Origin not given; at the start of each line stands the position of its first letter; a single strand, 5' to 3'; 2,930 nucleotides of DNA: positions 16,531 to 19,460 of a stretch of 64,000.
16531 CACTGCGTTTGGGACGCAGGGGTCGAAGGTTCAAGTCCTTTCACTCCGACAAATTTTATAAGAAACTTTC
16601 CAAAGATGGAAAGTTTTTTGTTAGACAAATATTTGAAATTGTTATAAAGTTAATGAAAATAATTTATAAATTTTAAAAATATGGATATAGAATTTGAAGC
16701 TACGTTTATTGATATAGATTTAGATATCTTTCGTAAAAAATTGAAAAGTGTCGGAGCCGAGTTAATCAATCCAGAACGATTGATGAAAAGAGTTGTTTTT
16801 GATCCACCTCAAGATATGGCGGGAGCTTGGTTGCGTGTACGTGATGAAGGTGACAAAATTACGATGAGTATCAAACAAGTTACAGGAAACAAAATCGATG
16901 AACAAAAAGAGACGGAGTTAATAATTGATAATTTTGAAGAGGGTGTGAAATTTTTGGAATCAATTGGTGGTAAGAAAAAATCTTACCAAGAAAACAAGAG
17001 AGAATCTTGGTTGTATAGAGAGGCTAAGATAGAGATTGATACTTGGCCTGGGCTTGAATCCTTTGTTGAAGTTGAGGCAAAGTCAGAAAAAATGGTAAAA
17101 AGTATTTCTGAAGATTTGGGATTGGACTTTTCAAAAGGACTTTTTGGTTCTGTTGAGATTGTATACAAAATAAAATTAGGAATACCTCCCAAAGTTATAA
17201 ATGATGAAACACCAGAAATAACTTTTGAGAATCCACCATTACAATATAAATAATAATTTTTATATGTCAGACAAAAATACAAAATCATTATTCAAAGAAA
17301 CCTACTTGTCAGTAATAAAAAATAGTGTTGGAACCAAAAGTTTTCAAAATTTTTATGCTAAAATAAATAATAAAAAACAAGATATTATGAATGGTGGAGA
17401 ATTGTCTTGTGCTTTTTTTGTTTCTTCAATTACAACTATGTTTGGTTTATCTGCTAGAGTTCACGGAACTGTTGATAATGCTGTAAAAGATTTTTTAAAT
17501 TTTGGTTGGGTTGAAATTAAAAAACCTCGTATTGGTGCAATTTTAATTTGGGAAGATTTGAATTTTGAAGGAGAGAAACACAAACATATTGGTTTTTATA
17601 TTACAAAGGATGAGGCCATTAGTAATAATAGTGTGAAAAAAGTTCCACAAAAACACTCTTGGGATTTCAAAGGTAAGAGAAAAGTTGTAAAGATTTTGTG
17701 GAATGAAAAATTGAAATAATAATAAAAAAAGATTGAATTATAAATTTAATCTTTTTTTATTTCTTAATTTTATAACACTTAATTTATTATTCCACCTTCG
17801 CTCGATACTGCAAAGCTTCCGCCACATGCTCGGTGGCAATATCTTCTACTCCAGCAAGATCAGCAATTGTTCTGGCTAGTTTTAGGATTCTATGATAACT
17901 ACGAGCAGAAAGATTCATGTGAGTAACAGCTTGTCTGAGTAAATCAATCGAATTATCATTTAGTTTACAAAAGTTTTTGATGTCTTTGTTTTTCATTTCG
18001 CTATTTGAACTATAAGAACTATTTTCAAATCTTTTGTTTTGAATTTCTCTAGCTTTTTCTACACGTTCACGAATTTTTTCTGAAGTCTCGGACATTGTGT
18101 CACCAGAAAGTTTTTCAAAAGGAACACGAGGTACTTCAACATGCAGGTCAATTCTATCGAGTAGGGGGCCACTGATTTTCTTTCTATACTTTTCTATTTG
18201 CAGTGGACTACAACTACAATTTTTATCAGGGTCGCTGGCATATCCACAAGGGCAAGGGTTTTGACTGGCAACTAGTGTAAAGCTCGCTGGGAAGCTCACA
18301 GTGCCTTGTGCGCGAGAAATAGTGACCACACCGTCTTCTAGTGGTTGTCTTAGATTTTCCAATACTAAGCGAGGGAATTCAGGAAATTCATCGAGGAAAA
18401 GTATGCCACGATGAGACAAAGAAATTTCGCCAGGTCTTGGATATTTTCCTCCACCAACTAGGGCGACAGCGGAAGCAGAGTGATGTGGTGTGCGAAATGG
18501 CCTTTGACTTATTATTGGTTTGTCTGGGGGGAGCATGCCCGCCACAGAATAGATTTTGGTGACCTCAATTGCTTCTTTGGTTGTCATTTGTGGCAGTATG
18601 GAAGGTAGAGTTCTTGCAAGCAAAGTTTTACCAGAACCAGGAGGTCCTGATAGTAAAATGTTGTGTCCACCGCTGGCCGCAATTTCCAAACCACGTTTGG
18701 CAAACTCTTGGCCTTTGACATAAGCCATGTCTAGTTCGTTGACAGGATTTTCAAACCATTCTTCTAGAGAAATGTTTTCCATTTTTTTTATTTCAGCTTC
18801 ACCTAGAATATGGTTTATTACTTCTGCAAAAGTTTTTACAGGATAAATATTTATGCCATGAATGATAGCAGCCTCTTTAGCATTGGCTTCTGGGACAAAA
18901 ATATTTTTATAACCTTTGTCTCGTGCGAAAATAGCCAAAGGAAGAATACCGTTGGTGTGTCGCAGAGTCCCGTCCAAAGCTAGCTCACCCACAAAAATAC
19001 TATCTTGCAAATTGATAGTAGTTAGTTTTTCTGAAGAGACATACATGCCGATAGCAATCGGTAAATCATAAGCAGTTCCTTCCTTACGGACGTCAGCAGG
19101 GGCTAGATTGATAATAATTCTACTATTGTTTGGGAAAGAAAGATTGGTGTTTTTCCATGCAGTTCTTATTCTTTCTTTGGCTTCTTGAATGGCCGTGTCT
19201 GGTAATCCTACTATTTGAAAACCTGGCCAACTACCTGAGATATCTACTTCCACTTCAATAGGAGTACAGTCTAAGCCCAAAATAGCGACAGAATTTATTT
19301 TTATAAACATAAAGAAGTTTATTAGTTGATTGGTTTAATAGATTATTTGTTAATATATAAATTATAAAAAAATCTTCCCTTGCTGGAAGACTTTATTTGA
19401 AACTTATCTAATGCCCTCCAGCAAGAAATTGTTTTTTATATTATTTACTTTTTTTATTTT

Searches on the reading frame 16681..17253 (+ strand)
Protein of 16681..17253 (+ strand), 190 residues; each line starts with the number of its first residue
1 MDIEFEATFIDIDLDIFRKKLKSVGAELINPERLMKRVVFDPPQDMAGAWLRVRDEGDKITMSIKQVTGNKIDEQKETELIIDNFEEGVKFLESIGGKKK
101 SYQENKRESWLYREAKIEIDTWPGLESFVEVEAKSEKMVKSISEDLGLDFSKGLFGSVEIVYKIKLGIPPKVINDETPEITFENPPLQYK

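Call 8: search_protein_families(library=pfam, proteins=[window:16681-17253:+], max_evalue=0.001)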
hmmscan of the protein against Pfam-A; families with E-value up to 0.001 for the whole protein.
window:16681-17253:+ (190 aa): 1 family
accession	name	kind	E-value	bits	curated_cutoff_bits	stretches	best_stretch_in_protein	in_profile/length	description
PF01928.26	CYTH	-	3e-07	30.9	23.2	1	40-137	40-149/179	CYTH domain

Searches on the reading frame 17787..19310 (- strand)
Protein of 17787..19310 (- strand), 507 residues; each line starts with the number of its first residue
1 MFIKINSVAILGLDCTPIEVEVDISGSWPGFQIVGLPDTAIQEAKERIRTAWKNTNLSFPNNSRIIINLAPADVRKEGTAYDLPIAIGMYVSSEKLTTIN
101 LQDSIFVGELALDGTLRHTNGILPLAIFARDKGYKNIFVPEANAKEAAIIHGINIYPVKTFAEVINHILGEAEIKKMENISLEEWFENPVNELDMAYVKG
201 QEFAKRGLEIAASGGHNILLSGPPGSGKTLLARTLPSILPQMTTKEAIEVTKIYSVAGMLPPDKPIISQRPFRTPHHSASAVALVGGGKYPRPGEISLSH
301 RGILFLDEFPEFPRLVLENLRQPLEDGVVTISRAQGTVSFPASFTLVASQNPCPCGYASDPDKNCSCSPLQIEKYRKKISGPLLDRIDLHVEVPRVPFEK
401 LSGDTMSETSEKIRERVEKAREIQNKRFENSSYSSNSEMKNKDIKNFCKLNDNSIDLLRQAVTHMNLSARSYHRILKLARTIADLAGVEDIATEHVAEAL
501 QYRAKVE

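Call 8: search_protein_families(library=pfam, proteins=[window:17787-19310:-], max_evalue=0.001)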
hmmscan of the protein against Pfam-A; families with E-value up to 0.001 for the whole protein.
window:17787-19310:- (507 aa): 9 families
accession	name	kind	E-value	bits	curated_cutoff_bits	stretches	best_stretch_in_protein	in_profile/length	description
PF01078.27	Mg_chelatase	-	8.1e-93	310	20.3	1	194-400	1-206/207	Magnesium chelatase, subunit ChlI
PF13541.12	ChlI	-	1.3e-41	141.7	27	1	20-143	1-121/121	Subunit ChlI of Mg-chelatase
PF13335.12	Mg_chelatase_C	-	1e-33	116.2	26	1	408-503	2-94/94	Magnesium chelatase, subunit ChlI C-terminal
PF07728.20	AAA_5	-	7.6e-08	32.9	22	1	217-354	1-125/139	AAA domain (dynein-related subfamily)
PF00493.29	MCM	-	4.9e-05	23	23.3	0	293-359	114-180/224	MCM P-loop domain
PF13191.12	AAA_16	-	0.00017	22.5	32.6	1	211-241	20-51/167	AAA ATPase domain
PF00158.32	Sigma54_activat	-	0.0002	21.5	20.2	0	289-329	82-122/168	Sigma-54 interaction domain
PF05496.18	RuvB_N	-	0.00062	20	27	0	217-237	35-55/159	Holliday junction DNA helicase RuvB P-loop domain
PF00004.35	AAA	-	0.00098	20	21.2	0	218-235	1-18/131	ATPase family associated with various cellular activities (AAA)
